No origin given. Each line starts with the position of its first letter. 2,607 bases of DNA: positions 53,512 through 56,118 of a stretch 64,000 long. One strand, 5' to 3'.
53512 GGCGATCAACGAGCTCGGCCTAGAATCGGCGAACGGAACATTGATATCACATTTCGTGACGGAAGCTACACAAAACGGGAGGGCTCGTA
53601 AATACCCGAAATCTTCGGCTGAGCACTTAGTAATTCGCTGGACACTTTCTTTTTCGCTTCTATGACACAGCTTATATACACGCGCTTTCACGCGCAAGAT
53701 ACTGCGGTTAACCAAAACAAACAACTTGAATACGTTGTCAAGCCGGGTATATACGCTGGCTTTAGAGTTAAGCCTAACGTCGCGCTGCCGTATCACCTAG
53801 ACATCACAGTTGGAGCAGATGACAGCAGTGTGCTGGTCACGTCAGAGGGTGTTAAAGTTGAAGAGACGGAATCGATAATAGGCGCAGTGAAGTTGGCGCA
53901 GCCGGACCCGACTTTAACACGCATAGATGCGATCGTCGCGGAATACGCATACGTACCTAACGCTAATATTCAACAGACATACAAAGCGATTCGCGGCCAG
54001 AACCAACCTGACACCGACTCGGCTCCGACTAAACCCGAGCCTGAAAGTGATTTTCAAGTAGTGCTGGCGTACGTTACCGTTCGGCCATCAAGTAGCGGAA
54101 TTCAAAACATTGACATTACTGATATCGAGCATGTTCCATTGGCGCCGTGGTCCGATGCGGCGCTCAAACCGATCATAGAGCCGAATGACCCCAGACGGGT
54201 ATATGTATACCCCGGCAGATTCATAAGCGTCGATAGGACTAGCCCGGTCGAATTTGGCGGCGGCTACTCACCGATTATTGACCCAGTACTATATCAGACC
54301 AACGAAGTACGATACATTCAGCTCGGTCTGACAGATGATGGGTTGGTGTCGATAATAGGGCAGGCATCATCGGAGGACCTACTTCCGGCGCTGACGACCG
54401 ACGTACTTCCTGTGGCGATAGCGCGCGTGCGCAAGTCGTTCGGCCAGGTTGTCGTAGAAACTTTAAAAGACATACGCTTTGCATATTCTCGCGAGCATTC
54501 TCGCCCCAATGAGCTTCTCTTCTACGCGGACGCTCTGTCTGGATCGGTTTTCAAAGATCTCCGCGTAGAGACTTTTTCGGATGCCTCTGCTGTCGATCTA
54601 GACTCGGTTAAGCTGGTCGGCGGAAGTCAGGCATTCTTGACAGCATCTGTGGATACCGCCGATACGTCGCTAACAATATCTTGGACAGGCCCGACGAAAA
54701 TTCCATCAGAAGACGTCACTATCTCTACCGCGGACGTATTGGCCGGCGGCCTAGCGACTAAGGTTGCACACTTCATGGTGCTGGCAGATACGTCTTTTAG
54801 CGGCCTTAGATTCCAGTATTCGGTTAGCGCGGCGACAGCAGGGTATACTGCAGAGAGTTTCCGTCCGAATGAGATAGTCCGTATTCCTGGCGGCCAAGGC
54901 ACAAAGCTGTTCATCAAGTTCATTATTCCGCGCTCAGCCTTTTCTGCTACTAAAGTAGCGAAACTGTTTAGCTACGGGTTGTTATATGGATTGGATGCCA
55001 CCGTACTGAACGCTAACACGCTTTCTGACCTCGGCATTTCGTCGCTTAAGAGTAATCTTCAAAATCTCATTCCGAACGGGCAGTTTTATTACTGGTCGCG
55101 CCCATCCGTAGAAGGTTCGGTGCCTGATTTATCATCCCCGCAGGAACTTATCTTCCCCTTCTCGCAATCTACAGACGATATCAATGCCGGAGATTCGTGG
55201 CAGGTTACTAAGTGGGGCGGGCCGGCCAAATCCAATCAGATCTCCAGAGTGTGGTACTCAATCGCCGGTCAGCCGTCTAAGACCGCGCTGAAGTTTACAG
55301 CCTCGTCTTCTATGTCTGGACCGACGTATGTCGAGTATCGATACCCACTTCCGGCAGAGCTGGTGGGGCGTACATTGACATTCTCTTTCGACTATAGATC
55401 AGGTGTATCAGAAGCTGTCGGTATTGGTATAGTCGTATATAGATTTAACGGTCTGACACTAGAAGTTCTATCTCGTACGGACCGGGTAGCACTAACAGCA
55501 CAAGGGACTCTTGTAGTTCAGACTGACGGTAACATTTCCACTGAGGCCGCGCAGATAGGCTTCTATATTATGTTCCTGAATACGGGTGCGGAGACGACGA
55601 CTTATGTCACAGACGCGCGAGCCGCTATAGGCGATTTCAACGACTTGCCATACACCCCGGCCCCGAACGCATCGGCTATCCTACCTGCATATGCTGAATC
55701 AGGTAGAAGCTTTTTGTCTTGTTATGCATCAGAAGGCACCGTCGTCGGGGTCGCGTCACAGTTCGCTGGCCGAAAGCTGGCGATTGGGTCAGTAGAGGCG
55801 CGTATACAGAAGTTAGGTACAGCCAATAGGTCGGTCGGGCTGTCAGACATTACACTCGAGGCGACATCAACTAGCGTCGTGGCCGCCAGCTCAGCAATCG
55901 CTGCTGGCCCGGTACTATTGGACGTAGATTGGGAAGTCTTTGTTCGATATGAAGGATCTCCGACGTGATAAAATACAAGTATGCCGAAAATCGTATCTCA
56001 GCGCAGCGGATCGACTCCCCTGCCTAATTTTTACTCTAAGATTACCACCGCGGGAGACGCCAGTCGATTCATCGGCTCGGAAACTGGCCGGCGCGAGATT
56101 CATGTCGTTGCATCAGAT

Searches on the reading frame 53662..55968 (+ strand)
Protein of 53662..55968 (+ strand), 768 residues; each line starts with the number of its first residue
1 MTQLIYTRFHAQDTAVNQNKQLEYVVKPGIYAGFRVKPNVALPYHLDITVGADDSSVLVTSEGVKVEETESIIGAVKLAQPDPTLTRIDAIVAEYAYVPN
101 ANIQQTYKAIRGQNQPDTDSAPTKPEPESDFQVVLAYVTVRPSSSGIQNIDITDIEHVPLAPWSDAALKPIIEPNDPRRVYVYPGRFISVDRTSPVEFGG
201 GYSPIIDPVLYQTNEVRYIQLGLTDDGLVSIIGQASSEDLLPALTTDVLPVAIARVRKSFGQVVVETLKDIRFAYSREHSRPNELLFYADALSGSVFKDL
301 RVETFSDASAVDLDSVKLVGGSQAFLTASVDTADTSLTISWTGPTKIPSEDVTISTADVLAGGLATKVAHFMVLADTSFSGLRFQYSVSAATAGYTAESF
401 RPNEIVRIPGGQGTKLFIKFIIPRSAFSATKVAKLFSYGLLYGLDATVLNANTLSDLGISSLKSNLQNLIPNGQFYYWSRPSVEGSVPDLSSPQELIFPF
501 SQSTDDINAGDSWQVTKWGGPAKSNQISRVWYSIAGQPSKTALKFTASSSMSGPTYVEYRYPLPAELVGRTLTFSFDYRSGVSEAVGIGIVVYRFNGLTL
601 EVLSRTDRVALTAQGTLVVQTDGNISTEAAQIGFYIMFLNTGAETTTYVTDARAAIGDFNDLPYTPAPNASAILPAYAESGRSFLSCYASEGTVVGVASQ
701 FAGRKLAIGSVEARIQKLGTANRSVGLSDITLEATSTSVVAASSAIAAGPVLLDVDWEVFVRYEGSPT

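Call 18: search_protein_families(library=pfam, max_evalue=0.001, proteins=[window:53662-55968:+])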
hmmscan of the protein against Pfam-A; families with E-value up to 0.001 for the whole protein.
window:53662-55968:+ (768 aa): 0 families

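Call 19: search_protein_families(library=phrogs, max_evalue=0.001, proteins=[window:53662-55968:+])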
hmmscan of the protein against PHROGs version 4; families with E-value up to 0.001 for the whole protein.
window:53662-55968:+ (768 aa): 0 families

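Call 60: find_encoding_contigs(protein=window:53662-55968:+, flank=10000, max_places=1)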
Protein window:53662-55968:+ (768 aa): 5 contigs read that carry it; 1 place shown.
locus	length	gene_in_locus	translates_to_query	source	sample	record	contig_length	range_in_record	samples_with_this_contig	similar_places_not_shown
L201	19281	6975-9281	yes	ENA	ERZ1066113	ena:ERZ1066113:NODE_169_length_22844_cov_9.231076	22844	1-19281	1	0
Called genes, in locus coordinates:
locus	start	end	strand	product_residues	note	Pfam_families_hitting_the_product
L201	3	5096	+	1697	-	?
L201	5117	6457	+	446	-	-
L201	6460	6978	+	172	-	-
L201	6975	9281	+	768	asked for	-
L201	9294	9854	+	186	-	-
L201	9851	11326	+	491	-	PF04851:ResIII (faint), PF00270:DEAD (faint), PF00176:SNF2-rel_dom, PF00271:Helicase_C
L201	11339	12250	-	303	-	PF01368:DHH (faint), PF02272:DHHA1 (weak)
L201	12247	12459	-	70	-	-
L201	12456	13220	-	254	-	PF00149:Metallophos, PF12850:Metallophos_2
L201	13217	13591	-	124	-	-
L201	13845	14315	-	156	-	PF07087:DUF1353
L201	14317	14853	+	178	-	PF13619:KTSC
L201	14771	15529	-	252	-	PF00685:Sulfotransfer_1 (weak)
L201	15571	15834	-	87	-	-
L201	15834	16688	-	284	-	PF20434:BD-FAE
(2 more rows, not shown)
